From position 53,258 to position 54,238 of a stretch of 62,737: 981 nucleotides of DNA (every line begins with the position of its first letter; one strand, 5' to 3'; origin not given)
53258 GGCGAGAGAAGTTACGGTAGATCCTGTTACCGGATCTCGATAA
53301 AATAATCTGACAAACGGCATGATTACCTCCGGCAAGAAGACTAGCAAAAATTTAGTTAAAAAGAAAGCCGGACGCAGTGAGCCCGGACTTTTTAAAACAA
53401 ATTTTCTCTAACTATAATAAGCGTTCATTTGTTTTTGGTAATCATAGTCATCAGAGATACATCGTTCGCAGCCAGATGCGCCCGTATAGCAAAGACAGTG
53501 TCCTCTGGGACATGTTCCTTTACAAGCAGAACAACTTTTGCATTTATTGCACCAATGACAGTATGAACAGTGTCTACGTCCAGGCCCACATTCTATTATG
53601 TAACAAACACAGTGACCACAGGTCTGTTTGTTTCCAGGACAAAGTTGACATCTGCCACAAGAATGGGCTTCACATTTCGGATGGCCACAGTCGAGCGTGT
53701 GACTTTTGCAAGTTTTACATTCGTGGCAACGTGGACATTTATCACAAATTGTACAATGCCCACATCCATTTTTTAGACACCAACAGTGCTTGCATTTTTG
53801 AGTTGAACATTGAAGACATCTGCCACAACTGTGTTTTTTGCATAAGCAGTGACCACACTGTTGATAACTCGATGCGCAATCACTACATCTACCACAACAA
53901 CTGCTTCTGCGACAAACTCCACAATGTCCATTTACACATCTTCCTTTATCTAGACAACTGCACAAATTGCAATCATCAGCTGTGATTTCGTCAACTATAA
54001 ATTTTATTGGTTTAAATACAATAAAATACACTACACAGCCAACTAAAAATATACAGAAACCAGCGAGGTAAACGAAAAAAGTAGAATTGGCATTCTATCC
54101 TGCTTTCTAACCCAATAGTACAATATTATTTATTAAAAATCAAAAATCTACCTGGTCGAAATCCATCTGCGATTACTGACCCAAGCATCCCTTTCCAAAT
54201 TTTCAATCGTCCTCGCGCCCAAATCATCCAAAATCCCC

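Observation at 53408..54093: Membrane-anchored protein made of CxxC/CG[HR]C repeats (46 Cys in 207 aa)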

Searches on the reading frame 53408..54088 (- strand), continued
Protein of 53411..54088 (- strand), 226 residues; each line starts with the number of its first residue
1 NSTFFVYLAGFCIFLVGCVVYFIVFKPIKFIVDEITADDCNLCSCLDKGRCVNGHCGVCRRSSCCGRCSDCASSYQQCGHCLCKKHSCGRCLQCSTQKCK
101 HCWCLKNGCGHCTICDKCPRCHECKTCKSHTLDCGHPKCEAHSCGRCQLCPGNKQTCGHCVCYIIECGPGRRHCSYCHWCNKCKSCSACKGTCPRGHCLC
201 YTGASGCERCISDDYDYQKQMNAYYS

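Call 46: search_solved_structures(query=A1, max_evalue=10, show_alignments=2)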
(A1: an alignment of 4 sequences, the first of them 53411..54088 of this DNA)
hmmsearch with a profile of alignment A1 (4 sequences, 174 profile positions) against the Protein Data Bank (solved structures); distinct sequences matched with E-value up to 10: 7.
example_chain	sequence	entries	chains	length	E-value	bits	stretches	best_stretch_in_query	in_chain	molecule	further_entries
9c5e_A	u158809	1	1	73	0.0048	19.8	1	67-108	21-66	E3 ubiquitin-protein ligase parkin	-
2lwr_A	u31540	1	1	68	0.013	18.4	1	67-108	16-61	SD01679p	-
1nj3_A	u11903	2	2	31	0.14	15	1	84-103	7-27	NPL4 | homolog of yeast nuclear protein localization 4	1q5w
1l3e_B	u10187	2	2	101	0.66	12.8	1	69-135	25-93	p300 protein | E1A-associated protein p300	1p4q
1r8u_B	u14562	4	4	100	1.3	11.9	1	69-136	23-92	CREB-binding protein | Crebbp protein | Histone lysine acetyltransferase CREBBP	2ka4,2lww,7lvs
1u2n_A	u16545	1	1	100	1.4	11.8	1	69-136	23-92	CREB binding protein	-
1l8c_A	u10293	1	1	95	1.9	11.3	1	69-136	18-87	CREB-binding protein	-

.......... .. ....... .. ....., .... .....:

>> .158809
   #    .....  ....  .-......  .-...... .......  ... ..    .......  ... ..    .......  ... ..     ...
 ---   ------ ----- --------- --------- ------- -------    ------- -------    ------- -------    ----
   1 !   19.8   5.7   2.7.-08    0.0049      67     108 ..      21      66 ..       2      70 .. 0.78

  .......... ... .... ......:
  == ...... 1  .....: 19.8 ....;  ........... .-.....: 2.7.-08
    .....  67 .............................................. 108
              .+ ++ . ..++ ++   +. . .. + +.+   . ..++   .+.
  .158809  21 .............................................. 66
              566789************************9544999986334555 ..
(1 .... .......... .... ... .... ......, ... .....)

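Call 50: find_related_loci(query=A1, collection=viral_contigs, flank=8000)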
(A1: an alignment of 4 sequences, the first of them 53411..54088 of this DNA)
Query A1 (226 aa) in viral_contigs; peptide patterns used: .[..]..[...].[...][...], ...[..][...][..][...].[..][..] (x = any residue, [..] = any of these).
40 stretches matched a pattern, but none encodes a relative of the query by tblastn (E <= 1e-3).

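Call 51: search_dna_similar(query=window:53411-54031:-, collection=phages, mode=protein, max_evalue=0.01)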
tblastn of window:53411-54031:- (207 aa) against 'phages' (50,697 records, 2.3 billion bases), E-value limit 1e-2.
No match.

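Call 53: search_protein_families(library=ncbifam, proteins=[window:53411-54088:-, P0001, P0002, P0003], max_evalue=1)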
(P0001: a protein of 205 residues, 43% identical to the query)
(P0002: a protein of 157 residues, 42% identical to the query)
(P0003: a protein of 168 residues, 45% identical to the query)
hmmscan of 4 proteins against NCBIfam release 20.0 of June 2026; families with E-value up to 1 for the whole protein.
window:53411-54088:- (226 aa): 0 families

P0001 (205 aa): 0 families

P0002 (157 aa): 0 families

P0003 (168 aa): 0 families

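Call 74: search_protein_families(library=phrogs, proteins=[window:53411-54088:-, P0001, P0002, P0003], max_evalue=0.01)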
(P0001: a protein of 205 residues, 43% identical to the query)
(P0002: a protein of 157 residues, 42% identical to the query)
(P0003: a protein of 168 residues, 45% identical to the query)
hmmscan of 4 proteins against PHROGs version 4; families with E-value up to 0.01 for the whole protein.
window:53411-54088:- (226 aa): 0 families

P0001 (205 aa): 0 families

P0002 (157 aa): 0 families

P0003 (168 aa): 0 families

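Call 75: search_protein_families(library=padloc, proteins=[window:53411-54088:-, P0001, P0002, P0003], max_evalue=0.01)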
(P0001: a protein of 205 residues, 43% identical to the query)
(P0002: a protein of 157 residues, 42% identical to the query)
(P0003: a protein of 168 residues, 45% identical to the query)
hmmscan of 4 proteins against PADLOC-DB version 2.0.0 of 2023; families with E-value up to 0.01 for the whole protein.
window:53411-54088:- (226 aa): 0 families

P0001 (205 aa): 0 families

P0002 (157 aa): 0 families

P0003 (168 aa): 0 families

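Call 77: list_cluster_members(proteins=[P0001, P0002, P0003])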
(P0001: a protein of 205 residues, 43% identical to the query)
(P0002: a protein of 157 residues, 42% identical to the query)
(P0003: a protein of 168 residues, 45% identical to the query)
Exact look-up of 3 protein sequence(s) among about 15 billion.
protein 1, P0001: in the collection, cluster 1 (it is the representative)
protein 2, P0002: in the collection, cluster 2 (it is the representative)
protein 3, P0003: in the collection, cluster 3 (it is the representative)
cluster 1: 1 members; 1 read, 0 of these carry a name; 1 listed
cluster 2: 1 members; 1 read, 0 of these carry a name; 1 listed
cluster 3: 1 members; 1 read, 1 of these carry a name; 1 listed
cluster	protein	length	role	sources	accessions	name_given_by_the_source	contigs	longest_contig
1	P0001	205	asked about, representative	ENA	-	-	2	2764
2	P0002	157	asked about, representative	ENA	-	-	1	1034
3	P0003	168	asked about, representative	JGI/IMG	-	hypothetical protein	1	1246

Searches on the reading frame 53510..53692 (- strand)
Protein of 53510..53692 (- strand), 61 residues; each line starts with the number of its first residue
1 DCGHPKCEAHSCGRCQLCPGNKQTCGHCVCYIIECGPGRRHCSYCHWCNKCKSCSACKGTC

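Call 66: find_homologous_proteins(query=A2, max_evalue=1)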
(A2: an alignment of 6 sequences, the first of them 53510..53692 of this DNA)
Query A2 (6 sequences): 231 candidates shared short words with the query, none scored E <= 1.

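Call 67: search_solved_structures(query=A2, max_evalue=10, show_alignments=3)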
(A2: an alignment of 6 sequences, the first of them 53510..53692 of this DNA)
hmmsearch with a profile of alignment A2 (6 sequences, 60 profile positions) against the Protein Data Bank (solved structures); distinct sequences matched with E-value up to 10: 18.
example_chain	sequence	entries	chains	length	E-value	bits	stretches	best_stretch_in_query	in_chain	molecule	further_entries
2lwr_A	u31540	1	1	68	0.0069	19.6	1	6-47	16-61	SD01679p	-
9c5e_A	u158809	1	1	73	0.0084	19.3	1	6-47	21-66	E3 ubiquitin-protein ligase parkin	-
1nj3_A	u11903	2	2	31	0.039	17.2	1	23-42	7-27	NPL4 | homolog of yeast nuclear protein localization 4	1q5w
4pzi_A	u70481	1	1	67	0.046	16.9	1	32-54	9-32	Histone-lysine N-methyltransferase 2B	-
2m48_A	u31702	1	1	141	0.076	16.2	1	6-47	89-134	E3 UBIQUITIN-PROTEIN LIGASE PARKIN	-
4d4w_A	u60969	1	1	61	0.12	15.6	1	31-54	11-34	METHYL-CPG-BINDING DOMAIN PROTEIN 1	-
6hpr_A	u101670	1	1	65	0.14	15.4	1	21-55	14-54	Baculoviral IAP repeat-containing protein 2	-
3eb5_A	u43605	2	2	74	0.25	14.5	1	21-55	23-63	Baculoviral IAP repeat-containing protein 3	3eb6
2ecy_A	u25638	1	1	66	0.46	13.7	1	8-49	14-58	TNF receptor-associated factor 3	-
2jmv_A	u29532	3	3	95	1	12.6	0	28-55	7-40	Scytovirin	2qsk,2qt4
8w5a_A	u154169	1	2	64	1.7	11.9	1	23-54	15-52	E3 ubiquitin-protein ligase XIAP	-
8w59_A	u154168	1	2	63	1.7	11.9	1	23-54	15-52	E3 ubiquitin-protein ligase XIAP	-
5o6t_A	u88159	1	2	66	1.9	11.8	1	23-54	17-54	E3 ubiquitin-protein ligase XIAP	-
4ic3_A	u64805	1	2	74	2.1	11.6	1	23-54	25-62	E3 ubiquitin-protein ligase XIAP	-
4ic2_A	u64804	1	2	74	2.1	11.6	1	23-54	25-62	E3 ubiquitin-protein ligase XIAP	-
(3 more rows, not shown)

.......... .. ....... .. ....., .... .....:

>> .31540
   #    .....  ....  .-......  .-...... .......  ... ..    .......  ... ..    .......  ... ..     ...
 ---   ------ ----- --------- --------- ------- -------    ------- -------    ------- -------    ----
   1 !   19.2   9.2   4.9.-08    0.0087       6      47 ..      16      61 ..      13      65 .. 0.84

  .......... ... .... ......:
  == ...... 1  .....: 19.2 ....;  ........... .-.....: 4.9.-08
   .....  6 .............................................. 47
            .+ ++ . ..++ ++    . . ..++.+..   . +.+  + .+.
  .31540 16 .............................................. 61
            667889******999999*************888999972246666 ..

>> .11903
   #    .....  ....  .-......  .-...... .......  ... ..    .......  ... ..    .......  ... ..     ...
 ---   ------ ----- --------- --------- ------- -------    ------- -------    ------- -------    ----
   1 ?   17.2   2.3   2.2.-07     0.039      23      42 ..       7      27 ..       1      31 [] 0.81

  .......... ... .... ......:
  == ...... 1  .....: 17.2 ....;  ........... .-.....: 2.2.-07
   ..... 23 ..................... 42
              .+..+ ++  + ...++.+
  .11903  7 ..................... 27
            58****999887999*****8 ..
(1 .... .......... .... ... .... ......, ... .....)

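Call 72: predict_structure(alignment_id=A2)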
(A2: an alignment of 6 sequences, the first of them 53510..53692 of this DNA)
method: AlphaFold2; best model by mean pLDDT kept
length: 61 residues; sequences in the alignment: 6
mean_pLDDT: 42.4   pTM: 0.22
mean pLDDT of the five models: 42.4, 40.6, 38.9, 37.9, 37.8
residues with pLDDT >= 90: 0; 70-90: 0; 50-70: 8; < 50: 53
segments of 3 or more residues with pLDDT < 50: 1-20, 25-27, 30-52, 55-61
pLDDT, mean of each block of 10 residues (from residue 1): 36 42 50 38 46 44 34
secondary structure, 60 per line:
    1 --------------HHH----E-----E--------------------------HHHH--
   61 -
elements in order: H55-58
